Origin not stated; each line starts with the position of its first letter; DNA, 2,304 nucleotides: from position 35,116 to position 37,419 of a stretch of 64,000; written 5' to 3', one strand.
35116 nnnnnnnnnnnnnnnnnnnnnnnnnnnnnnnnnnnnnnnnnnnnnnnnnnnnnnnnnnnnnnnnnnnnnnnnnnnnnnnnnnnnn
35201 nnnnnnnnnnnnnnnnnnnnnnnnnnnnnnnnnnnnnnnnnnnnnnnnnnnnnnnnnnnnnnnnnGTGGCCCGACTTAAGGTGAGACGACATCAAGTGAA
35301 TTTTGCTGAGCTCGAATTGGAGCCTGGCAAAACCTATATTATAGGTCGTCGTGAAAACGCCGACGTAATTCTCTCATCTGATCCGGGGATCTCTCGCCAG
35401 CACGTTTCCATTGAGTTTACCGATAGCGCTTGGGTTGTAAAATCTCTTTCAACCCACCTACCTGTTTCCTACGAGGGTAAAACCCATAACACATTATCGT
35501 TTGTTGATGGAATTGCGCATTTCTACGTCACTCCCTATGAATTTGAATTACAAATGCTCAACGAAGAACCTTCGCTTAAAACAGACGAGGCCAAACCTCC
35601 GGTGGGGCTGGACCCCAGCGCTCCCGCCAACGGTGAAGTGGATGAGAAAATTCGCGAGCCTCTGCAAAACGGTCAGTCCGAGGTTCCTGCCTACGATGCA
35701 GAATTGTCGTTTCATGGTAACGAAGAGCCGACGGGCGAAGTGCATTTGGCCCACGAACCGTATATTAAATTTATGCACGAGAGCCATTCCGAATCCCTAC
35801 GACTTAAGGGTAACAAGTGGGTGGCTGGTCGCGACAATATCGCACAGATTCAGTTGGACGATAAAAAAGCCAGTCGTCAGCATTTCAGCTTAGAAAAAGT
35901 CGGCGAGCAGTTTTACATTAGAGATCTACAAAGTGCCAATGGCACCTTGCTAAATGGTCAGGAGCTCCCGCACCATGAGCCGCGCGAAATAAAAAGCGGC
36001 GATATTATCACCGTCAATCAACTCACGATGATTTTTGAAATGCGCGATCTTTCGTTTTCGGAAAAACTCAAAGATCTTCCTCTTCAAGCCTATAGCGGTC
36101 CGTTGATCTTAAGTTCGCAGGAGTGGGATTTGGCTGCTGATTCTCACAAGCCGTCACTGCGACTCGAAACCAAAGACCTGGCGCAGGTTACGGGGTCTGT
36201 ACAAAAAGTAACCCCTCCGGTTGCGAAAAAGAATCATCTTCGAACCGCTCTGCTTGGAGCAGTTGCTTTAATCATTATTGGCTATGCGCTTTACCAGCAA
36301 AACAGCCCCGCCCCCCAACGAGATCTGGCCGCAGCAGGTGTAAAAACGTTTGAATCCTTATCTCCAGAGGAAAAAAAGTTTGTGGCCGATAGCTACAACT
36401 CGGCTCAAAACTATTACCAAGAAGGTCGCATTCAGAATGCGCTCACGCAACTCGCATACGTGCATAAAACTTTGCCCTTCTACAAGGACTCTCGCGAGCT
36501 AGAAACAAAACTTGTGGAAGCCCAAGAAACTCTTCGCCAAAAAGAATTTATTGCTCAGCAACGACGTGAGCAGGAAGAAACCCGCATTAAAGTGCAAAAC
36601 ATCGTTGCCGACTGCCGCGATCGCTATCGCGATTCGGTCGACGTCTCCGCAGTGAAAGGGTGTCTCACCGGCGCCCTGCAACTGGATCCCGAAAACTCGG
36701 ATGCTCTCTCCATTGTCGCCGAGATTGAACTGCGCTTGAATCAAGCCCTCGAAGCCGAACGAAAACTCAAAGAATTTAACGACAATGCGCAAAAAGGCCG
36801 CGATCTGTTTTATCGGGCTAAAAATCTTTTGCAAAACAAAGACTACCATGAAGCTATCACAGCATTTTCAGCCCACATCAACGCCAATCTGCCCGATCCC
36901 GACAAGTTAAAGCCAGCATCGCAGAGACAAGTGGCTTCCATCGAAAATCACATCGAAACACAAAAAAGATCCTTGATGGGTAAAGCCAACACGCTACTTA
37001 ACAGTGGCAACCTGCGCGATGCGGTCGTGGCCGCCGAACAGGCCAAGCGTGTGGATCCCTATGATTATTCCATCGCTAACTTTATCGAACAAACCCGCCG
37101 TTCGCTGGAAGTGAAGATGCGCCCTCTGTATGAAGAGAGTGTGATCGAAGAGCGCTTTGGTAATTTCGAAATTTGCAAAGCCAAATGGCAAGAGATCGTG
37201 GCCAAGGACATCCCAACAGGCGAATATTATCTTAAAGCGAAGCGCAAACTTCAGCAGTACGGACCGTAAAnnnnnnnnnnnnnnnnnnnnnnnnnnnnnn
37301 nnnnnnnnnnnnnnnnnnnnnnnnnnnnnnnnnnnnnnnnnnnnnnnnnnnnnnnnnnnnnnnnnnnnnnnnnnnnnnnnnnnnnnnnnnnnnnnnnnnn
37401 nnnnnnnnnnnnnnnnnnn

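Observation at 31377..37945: Six-gene translationally coupled operon: TadC-like platform + DUF192 + three bitopic FHA proteins (four FHA domains) + PP2C-like protein, with no kinase, ATPase, secretin or pilin nearby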

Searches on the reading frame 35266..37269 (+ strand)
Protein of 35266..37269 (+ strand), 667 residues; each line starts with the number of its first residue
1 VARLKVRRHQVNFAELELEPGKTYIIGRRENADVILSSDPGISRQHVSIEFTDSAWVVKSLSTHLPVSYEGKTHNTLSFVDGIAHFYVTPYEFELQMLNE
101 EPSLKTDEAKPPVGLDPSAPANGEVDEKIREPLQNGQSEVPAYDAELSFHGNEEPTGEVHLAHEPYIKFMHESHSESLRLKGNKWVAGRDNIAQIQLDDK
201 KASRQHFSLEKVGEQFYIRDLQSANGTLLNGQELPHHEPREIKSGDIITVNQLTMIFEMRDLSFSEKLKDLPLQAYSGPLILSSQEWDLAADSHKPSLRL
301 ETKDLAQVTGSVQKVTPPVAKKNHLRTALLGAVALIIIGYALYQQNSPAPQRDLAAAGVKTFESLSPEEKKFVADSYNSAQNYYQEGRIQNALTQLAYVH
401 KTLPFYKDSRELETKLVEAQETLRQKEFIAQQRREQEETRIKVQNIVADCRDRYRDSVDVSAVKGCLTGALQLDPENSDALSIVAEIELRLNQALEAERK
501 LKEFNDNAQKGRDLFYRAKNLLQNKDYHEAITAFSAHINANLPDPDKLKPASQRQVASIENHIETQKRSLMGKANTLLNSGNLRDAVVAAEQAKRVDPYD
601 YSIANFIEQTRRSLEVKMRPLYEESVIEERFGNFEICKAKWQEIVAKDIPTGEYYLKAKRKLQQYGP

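Call 5: search_protein_families(library=pfam, proteins=[window:35266-37269:+], max_evalue=0.1)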
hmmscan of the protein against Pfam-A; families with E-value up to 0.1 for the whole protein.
window:35266-37269:+ (667 aa): 10 families
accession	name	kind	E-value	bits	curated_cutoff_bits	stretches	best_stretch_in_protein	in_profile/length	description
PF00498.31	FHA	-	3.5e-27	95.1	20.7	2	185-249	1-65/67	FHA domain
PF16697.10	Yop-YscD_cpl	-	1.2e-22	80.4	33.2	2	174-258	8-91/94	Inner membrane component of T3SS, cytoplasmic domain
PF07719.23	TPR_2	-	5.9e-06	26.5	27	0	514-535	4-25/34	Tetratricopeptide repeat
PF12895.13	ANAPC3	-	0.0014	19.3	27.2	1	471-535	16-80/82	Anaphase-promoting complex, cyclosome, subunit 3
PF13432.12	TPR_16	-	0.0047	17.8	32.7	0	573-603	3-32/65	Tetratricopeptide repeat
PF13428.12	TPR_14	-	0.017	16.2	23.5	0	572-603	6-37/44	Tetratricopeptide repeat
PF17913.6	FHA_2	-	0.036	14.5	23.1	0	172-211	7-45/71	FHA domain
PF00515.34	TPR_1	-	0.041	14.2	27.8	0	569-599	3-33/34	Tetratricopeptide repeat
PF13181.12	TPR_8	-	0.052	14.2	25.7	0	568-598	2-32/34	Tetratricopeptide repeat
PF23914.1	TPR_CcmH_CycH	-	0.088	13.1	42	0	467-536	73-146/158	Cytochrome c-type biogenesis protein H TPR domain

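Call 6: search_protein_families(library=ncbifam, proteins=[window:35266-37269:+], max_evalue=0.1)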
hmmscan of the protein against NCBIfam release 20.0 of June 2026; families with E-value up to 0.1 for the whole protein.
window:35266-37269:+ (667 aa): 9 families
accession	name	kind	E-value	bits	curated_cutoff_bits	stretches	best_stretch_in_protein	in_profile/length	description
NF049868.1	FhaB_Rv0019c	equivalog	6.3e-14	52.3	125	1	175-252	78-153/158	FHA domain-containing protein FhaB/FipA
TIGR03354.1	VI_FHA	hypoth_equivalog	1.9e-10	41.1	120.25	1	177-259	18-103/420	type VI secretion system-associated FHA domain protein TagH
NF041660.2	oxygluDhInhib_OdhI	equivalog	5e-09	36.1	200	1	184-257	57-127/130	oxoglutarate dehydrogenase inhibitor Odhl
NF052573.1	HisKinEspAMyxo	equivalog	1e-08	33.7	1400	1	178-262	41-124/755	serine histidine kinase EspA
TIGR02500.1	type_III_yscD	equivalog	3.5e-08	32.8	86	1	4-62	3-59/413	type III secretion system inner membrane ring subunit SctD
NF052403.1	ESX1TransRegEspM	equivalog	3.9e-05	22.7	550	1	173-232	19-77/367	ESX-1 type VII secretion system transcriptional regulator EspM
NF033760.1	gliding_GltG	equivalog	8.7e-05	21.2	650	1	188-258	29-97/650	adventurous gliding motility protein GltG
TIGR02795.1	tol_pal_ybgF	equivalog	0.0045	17.6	90.1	0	512-540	3-31/119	tol-pal system protein YbgF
TIGR03302.1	OM_YfiO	subfamily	0.0061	16.1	81.4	0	366-419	26-79/239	outer membrane protein assembly factor BamD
